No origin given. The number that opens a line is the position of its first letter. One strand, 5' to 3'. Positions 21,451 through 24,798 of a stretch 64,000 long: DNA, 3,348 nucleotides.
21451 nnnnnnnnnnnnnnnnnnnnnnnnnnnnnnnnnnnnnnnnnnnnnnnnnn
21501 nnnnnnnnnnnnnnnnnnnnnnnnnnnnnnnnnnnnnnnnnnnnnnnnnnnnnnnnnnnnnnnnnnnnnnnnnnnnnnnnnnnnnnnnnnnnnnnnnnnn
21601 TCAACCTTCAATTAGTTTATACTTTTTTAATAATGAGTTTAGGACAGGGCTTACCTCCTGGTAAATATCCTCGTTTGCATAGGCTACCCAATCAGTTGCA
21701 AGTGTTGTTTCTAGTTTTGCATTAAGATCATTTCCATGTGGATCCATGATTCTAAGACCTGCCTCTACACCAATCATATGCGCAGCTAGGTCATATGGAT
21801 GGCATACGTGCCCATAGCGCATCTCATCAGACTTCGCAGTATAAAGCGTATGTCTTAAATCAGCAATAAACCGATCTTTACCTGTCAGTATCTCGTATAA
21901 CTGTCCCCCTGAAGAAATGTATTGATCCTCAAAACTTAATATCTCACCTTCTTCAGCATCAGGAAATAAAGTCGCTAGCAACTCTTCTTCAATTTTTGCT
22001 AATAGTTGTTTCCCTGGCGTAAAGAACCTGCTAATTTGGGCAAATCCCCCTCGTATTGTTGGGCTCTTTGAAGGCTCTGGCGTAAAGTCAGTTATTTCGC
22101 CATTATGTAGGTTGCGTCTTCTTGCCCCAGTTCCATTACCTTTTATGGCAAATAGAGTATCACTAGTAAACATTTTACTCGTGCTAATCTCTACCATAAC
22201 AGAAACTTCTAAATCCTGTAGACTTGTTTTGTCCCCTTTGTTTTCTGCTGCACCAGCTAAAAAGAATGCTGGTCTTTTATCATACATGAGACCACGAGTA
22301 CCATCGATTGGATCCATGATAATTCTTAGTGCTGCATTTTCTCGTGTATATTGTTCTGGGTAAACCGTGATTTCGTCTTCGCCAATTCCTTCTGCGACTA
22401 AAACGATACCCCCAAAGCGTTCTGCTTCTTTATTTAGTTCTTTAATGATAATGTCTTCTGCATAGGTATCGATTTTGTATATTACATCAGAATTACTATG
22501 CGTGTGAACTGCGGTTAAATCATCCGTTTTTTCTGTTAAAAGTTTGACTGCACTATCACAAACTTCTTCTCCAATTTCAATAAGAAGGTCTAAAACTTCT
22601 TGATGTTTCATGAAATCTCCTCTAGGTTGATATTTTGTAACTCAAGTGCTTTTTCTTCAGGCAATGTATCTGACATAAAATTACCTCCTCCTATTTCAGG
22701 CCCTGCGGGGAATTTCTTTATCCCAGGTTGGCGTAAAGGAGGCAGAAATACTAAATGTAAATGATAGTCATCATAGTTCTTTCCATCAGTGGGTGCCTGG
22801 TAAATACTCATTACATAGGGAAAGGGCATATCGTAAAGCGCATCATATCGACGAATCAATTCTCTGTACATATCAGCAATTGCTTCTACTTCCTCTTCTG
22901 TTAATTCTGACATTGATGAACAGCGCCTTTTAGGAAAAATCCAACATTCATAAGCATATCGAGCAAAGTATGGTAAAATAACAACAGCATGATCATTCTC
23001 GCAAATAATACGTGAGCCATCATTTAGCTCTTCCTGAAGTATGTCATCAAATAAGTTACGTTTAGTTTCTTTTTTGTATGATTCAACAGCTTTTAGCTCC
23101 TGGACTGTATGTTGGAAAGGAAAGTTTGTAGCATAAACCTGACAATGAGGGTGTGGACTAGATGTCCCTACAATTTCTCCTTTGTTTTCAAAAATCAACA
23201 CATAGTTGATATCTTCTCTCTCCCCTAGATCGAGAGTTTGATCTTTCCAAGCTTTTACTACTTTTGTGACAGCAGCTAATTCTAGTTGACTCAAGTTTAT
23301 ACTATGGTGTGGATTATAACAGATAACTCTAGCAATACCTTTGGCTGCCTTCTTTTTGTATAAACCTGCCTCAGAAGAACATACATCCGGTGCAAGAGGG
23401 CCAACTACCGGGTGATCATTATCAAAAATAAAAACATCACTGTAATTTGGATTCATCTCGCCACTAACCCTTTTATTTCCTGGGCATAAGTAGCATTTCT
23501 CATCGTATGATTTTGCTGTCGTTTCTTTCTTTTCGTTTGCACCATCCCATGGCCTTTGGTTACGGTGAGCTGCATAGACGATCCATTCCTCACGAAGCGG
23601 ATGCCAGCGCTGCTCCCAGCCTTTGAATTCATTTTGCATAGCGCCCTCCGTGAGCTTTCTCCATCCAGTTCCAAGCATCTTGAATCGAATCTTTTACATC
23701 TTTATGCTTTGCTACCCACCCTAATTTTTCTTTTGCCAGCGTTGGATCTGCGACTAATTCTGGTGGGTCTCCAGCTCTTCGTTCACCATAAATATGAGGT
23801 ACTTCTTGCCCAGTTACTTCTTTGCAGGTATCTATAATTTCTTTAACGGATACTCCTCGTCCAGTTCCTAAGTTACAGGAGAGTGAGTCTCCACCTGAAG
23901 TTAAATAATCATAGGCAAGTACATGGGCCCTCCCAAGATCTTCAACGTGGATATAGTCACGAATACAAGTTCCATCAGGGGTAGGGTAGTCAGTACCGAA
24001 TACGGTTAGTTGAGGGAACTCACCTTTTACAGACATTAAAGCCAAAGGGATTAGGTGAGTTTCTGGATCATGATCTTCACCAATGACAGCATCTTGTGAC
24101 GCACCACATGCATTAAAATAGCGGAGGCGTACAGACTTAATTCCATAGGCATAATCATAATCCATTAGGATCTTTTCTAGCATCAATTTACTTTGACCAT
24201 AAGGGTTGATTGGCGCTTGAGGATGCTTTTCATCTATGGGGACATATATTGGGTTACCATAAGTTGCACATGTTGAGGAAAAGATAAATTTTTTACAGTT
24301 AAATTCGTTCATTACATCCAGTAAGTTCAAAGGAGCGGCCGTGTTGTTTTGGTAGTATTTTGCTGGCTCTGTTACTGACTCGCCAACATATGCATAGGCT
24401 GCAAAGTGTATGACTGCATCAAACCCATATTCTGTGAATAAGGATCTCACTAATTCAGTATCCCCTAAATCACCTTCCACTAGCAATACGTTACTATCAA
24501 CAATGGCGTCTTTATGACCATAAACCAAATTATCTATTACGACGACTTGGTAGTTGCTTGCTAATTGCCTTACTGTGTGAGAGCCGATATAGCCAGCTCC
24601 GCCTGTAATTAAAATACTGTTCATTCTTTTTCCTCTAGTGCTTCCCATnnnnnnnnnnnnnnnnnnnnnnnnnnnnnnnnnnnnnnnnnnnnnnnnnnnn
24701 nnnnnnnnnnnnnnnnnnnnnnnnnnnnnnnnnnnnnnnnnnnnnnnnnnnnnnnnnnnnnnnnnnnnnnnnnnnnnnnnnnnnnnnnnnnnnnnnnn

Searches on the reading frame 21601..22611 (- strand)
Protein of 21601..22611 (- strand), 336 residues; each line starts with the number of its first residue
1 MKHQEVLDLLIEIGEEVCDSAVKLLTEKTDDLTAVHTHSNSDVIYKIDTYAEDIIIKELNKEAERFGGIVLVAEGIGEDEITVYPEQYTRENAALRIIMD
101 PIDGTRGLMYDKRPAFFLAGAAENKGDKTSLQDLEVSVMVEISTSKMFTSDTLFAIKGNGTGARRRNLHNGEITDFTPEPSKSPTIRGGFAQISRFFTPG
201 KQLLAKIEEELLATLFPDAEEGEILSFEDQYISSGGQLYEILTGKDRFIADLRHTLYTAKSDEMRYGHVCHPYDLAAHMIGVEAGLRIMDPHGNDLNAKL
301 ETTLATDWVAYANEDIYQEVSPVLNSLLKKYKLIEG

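Call 3: search_protein_families(library=pfam, proteins=[window:21601-22611:-], max_evalue=0.01)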
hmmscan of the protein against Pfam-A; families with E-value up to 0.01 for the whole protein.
window:21601-22611:- (336 aa): 1 family
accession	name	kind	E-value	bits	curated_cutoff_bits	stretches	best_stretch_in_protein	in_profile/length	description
PF00459.30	Inositol_P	-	6e-08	32.9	27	1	11-107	6-97/271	Inositol monophosphatase family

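Call 4: search_protein_families(library=ncbifam, proteins=[window:21601-22611:-], max_evalue=0.01)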
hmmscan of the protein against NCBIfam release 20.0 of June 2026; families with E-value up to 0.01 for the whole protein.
window:21601-22611:- (336 aa): 3 families
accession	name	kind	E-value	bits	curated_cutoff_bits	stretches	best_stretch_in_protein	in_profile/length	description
NF009321.0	PRK12676.1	equivalog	2.5e-12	46.4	264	1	4-170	5-146/264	bifunctional fructose-bisphosphatase/inositol-phosphate phosphatase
NF010678.0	PRK14076.1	equivalog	2.7e-07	29.9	493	1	5-166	4-159/570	bifunctional NADP phosphatase/NAD kinase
TIGR02067.1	his_9_HisN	equivalog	0.0081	15.7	275.15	0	35-107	27-86/252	histidinol-phosphatase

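Call 22: search_solved_structures(query=window:21601-22611:-, max_evalue=1, show_alignments=1)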
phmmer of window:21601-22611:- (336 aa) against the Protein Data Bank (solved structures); distinct sequences matched with E-value up to 1: 4.
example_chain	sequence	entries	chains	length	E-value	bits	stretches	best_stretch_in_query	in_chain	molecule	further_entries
4hxv_A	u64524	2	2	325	0.035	16.5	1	275-333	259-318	3'(2'),5'-bisphosphate nucleotidase, putative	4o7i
3luz_A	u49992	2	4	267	0.11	14.9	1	38-127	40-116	Extragenic suppressor protein suhB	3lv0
9pv1_A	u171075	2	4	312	0.48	12.7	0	181-238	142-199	Biotin halogenase BtnX | Phytanoyl-CoA dioxygenase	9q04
7y1c_W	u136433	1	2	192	0.88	11.9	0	213-264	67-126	phage tail tubular protein A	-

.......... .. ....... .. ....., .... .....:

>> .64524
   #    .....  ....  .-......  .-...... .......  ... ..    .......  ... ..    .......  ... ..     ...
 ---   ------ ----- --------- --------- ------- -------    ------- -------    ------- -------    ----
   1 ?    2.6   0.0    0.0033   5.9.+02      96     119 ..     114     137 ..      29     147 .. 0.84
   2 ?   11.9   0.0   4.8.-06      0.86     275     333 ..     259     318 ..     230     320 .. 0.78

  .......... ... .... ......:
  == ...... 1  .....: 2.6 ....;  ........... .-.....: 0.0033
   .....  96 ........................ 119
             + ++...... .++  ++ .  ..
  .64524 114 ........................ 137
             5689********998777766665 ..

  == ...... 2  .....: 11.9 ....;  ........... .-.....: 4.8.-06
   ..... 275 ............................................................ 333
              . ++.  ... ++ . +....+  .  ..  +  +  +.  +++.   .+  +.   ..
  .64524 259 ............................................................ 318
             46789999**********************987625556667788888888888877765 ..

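Call 56: find_homologous_proteins(query=window:21601-22611:-, max_evalue=0.00001)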
Query window:21601-22611:- (336 aa): 7128 proteins with E <= 0.00001 among 8000 candidates; the best 120 are listed.
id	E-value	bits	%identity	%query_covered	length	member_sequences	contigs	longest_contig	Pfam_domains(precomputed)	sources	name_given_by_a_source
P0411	4.9e-220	747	100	100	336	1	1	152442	PF00459.31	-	-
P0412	2.6e-131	456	63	98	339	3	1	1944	PF00459.31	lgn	-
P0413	3.3e-120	419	59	99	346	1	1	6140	PF00459.31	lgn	-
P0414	2.2e-119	416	59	99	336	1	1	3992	PF00459.31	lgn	-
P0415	1.6e-118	414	56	98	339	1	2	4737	PF00459.31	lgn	-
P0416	6.6e-117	408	59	99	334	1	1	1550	PF00459.31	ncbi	-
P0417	1.7e-116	407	57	99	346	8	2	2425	PF00459.31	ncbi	-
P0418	5.8e-116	405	59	100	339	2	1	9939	PF00459.31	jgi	jgi:fructose-1,6-bisphosphatase/inositol monophosphatase family enzyme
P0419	2.3e-115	403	58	99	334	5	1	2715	PF00459.31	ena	-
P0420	4.4e-115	402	57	99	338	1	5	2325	PF00459.31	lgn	-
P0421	1.3e-114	401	58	97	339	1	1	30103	PF00459.31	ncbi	-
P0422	1.7e-114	400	57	100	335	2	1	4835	PF00459.31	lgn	-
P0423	2.6e-114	400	56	98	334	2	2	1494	PF00459.31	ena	-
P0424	4.7e-114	399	57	97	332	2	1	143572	PF00459.31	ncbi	ncbi:MAG: hypothetical protein AB3N63_09725 [Puniceicoccaceae bacterium]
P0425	6.4e-114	398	57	99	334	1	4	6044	PF00459.31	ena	-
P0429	2.2e-112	393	56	99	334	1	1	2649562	PF00459.31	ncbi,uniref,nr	ncbi:hypothetical protein PQO03_17635 [Lentisphaera profundi]|uniref:Inositol monophosphatase n=1 Ta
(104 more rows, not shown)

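Call 63: predict_structure(alignment_id=A2)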
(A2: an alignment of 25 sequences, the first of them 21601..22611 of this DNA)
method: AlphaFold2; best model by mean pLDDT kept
length: 336 residues; sequences in the alignment: 25
mean_pLDDT: 93.6   pTM: 0.92
mean pLDDT of the five models: 93.6, 93.0, 92.9, 92.2, 92.2
residues with pLDDT >= 90: 271; 70-90: 64; 50-70: 1; < 50: 0
segments of 3 or more residues with pLDDT < 50: none
pLDDT, mean of each block of 10 residues (from residue 1): 97 97 84 82 86 96 97 91 95 97 83 92 97 98 87 98 96 96 97 89 96 97 86 92 96 95 91 97 98 96 94 98 98 89
secondary structure, 60 per line:
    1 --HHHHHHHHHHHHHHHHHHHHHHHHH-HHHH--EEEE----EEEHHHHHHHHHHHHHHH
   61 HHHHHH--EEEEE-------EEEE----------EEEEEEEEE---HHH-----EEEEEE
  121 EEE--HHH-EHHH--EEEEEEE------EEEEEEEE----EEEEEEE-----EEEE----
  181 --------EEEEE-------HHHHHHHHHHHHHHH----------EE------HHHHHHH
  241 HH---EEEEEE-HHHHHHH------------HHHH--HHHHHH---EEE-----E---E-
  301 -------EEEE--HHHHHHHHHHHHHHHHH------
elements in order: H3-27 H29-32 E35-38 E43-45 H46-66 E69-73 E81-84 E95-103 E115-123 E136-142 E149-156 E161-167 E173-176 E189-193 H201-215 H234-242 E246-251 H253-259 H272-275 H278-283 E287-289 E308-311 H314-330

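Call 65: find_encoding_contigs(protein=P0429, flank=8000, max_places=2)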
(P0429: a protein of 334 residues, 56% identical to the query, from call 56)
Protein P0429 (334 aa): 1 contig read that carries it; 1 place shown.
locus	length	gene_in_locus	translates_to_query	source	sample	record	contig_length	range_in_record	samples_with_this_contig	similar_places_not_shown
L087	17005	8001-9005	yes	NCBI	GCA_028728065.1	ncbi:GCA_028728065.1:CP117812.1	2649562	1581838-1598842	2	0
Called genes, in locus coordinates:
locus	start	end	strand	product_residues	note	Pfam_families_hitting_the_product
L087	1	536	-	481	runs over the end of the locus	PF01609:DDE_Tnp_1, PF13751:DDE_Tnp_1_6 (weak)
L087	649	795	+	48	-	-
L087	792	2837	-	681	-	PF00069:Pkinase, PF07714:PK_Tyr_Ser-Thr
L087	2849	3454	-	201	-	PF04542:Sigma70_r2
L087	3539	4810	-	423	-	PF14885:GHL15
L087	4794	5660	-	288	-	PF00135:COesterase, PF20434:BD-FAE, PF07859:Abhydrolase_3, PF00326:Peptidase_S9 (faint)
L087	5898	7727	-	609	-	PF01120:Alpha_L_fucos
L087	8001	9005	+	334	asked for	PF00459:Inositol_P (faint)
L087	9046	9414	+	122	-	PF13781:DoxX_3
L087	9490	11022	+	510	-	PF00884:Sulfatase, PF01663:Phosphodiest (weak), PF16347:SGSH_C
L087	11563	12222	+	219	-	-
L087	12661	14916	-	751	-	PF03176:MMPL, PF00873:ACR_tran (weak)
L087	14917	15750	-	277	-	PF13509:S1_2, PF00575:S1 (faint), PF17783:WHD_CvfB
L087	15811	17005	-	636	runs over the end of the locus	PF00271:Helicase_C, PF16124:RecQ_Zn_bind, PF09382:RQC, PF00570:HRDC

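Call 66: fold_search(model_id=the predicted structure, library=pdb)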
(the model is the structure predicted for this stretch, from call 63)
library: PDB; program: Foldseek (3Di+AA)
matches with E <= 10: 650; with E <= 0.001: 123
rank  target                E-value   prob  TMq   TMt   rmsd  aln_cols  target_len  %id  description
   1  6tqn_S                1.6e-12  1.00  0.64  0.79   4.4       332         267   16  rrn anti-termination complex without S4 (released 2020-08-05)
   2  2qfl                  2.3e-12  1.00  0.62  0.78   4.3       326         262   14  Structure of SuhB: Inositol monophosphatase and extragenic suppressor from E. coli (released 2007-07-24)
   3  1imc_A                2.4e-12  1.00  0.61  0.75   4.8       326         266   15  STRUCTURAL STUDIES OF METAL BINDING BY INOSITOL MONOPHOSPHATASE: EVIDENCE FOR TWO-METAL ION CATALYSIS (released 1995-02-27)
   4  8wdq_A                3.8e-12  1.00  0.62  0.74   4.6       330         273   15  Crystal Structure of Pseudomonas aeruginosa SuhB in complex with D-myo-inositol-1-phosphate (released 2024-09-18)
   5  2hhm_A                4.8e-12  1.00  0.62  0.75   4.5       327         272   17  STRUCTURE OF INOSITOL MONOPHOSPHATASE, THE PUTATIVE TARGET OF LITHIUM THERAPY (released 1993-10-31)
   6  1lbv_A                5.5e-12  1.00  0.60  0.78   4.9       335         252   18  Crystal Structure of apo-form (P21) of dual activity FBPase/IMPase (AF2372) from Archaeoglobus fulgidus (released 2002-05-22)
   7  6b64_A                7.4e-12  1.00  0.61  0.80   5.0       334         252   19  IMPase (AF2372) with 25 mM Asp (released 2018-10-03)
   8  9j90_A                9.5e-12  1.00  0.59  0.72   5.2       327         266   16  Crystal structure of Pseudomonas aeruginosa SuhB complexed with Gallic acid in orthorhombic space group (released 2025-08-27)
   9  3ifc_A                1.0e-11  1.00  0.64  0.66   5.8       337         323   13  Human muscle fructose-1,6-bisphosphatase E69Q mutant in complex with AMP and alpha fructose-6-phosphate (released 2010-08-11)
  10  6ib8_A                1.3e-11  1.00  0.63  0.80   4.2       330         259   15  Structure of a complex of SuhB and NusA AR2 domain (released 2019-04-17)
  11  6b65_A                1.3e-11  1.00  0.61  0.79   5.0       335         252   19  IMPase (AF2372) R92Q/K164E (released 2018-10-03)
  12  4he0                  1.3e-11  1.00  0.68  0.69   4.4       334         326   12  Crystal structure of human muscle fructose-1,6-bisphosphatase (released 2013-10-09)
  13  3ifa_A                1.3e-11  1.00  0.63  0.64   5.7       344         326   13  Human muscle fructose-1,6-bisphosphatase E69Q mutant in complex with AMP (released 2010-08-11)
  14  5et6_A                1.3e-11  1.00  0.63  0.66   6.0       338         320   13  Human muscle fructose-1,6-bisphosphatase in inactive T-state in complex with AMP (released 2016-04-13)
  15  3ifc_C                1.6e-11  1.00  0.65  0.67   5.6       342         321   12  Human muscle fructose-1,6-bisphosphatase E69Q mutant in complex with AMP and alpha fructose-6-phosphate (released 2010-08-11)
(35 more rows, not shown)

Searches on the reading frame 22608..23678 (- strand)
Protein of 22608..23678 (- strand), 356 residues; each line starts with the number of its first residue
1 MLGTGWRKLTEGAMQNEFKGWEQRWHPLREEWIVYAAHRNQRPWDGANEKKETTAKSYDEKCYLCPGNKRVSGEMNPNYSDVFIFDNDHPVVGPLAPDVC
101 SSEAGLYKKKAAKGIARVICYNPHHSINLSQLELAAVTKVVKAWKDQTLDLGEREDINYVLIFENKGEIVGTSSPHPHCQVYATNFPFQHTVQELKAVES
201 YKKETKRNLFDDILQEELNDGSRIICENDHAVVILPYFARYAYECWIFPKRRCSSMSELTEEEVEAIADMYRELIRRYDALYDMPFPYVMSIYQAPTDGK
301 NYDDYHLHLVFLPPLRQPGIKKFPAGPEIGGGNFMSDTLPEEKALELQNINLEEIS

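Call 3: search_protein_families(library=pfam, proteins=[window:22608-23678:-], max_evalue=0.01)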
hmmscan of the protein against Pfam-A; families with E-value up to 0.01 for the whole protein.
window:22608-23678:- (356 aa): 4 families
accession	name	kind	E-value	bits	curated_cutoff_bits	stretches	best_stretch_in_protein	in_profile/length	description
PF01087.27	GalP_UDP_transf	-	2.9e-48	165.2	22.1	1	23-186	14-182/184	Galactose-1-phosphate uridyl transferase, N-terminal domain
PF02744.22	GalP_UDP_tr_C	-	1.3e-24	87.2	29.2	1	195-350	2-156/165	Galactose-1-phosphate uridyl transferase, C-terminal domain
PF16268.10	DUF4921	-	2.3e-06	27.2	28.5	1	155-270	219-328/425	Domain of unknown function (DUF4921)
PF01230.28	HIT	-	0.0022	19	21.5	0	222-309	6-92/98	HIT domain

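Call 4: search_protein_families(library=ncbifam, proteins=[window:22608-23678:-], max_evalue=0.01)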
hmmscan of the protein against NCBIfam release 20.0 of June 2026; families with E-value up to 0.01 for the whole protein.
window:22608-23678:- (356 aa): 2 families
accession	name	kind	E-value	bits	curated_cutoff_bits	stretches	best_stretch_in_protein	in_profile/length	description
NF008724.0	PRK11720.1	equivalog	5.9e-100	334.8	448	1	22-350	11-338/348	UDP-glucose--hexose-1-phosphate uridylyltransferase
TIGR00209.1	galT_1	equivalog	3.3e-87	292.7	102.1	1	23-350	13-339/349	galactose-1-phosphate uridylyltransferase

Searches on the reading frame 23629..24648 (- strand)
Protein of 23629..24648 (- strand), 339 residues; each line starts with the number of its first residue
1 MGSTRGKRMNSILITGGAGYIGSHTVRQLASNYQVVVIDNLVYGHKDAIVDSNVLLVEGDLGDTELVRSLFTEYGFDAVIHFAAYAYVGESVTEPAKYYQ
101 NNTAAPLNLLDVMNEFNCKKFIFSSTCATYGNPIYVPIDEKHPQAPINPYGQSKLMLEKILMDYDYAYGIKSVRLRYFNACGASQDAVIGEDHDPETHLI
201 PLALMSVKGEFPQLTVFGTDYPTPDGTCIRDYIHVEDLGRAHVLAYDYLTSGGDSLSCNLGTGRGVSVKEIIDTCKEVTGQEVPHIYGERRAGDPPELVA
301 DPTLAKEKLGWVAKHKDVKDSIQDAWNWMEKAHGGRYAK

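Call 3: search_protein_families(library=pfam, proteins=[window:23629-24648:-], max_evalue=0.01)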
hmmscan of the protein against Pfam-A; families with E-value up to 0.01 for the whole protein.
window:23629-24648:- (339 aa): 8 families
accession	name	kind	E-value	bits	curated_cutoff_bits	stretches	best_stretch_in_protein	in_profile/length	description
PF01370.27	Epimerase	-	1.1e-55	189.1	20.9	1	12-259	1-238/240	NAD dependent epimerase/dehydratase family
PF16363.11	GDP_Man_Dehyd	-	1.2e-53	183.1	27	1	13-315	1-323/332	GDP-mannose 4,6 dehydratase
PF04321.23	RmlD_sub_bind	-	2e-14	53.8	27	1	11-163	2-138/287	RmlD substrate binding domain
PF02719.21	Polysacc_synt_2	-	2.3e-12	47.1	20.2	1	12-182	1-173/293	Polysaccharide biosynthesis protein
PF01073.25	3Beta_HSD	-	3e-12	46.6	22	1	13-251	1-234/280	3-beta hydroxysteroid dehydrogenase/isomerase family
PF07993.18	NAD_binding_4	-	1e-06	28.6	20.1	1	52-186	61-213/258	Male sterility protein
PF13460.12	NAD_binding_10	-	1.3e-06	28.9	27.2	1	16-168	1-138/184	NAD(P)H-binding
PF05368.20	NmrA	-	8e-06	26.1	27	1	11-126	4-107/298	NmrA-like family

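Call 4: search_protein_families(library=ncbifam, proteins=[window:23629-24648:-], max_evalue=0.01)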
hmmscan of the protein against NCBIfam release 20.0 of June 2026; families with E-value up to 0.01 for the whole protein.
window:23629-24648:- (339 aa): 28 families (the best 25 are shown)
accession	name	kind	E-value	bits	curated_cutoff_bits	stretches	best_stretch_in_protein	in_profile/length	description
TIGR01179.1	galE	equivalog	8.5e-127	422.5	262.3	1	12-333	2-329/332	UDP-glucose 4-epimerase GalE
NF007956.0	PRK10675.1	subfamily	2e-74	250.8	394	1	12-333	3-333/338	UDP-glucose 4-epimerase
TIGR01181.1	dTDP_gluc_dehyt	equivalog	1.6e-36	126.1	365.1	1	12-331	2-313/321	dTDP-glucose 4,6-dehydratase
TIGR02197.1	heptose_epim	equivalog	1.7e-31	109.6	274.6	1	12-281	1-262/316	ADP-glyceromanno-heptose 6-epimerase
TIGR04180.1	EDH_00030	hypoth_equivalog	3.2e-28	98.7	475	1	12-314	1-295/297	NAD-dependent 4,6-dehydratase LegB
NF007490.0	PRK10084.1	subfamily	2.6e-18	66.2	649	2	12-116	3-114/361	dTDP-glucose 4,6-dehydratase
NF043036.1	ErythonDh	equivalog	2.3e-17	63.2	325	1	12-165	3-164/321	D-erythronate dehydrogenase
NF007582.0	PRK10217.1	equivalog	5.3e-17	61.9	698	1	9-272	1-263/355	dTDP-glucose 4,6-dehydratase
TIGR03466.1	HpnA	hypoth_equivalog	5e-16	58.5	367.65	1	12-162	3-153/327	hopanoid-associated sugar epimerase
NF008360.0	PRK11150.1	equivalog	1.7e-14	53.8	452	1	12-278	2-253/310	ADP-glyceromanno-heptose 6-epimerase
NF011728.1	PRK15181.1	equivalog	2.1e-14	53.3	760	1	12-337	18-345/348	Vi polysaccharide biosynthesis UDP-N-acetylglucosaminuronic acid C-4 epimerase TviC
TIGR01214.1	rmlD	equivalog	1.4e-13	50.6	224.05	1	12-163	2-137/285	dTDP-4-dehydrorhamnose reductase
NF042423.1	oxyalk_red_Shew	equivalog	6.4e-13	48.5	580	1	7-182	6-176/331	2-alkyl-3-oxoalkanoate reductase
NF047922.1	GDPFucSynFcl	equivalog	2.7e-12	46.8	500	1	11-329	4-301/308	GDP-L-fucose synthase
TIGR01472.1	gmd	equivalog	4.2e-11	42.6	415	1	23-179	27-184/342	GDP-mannose 4,6-dehydratase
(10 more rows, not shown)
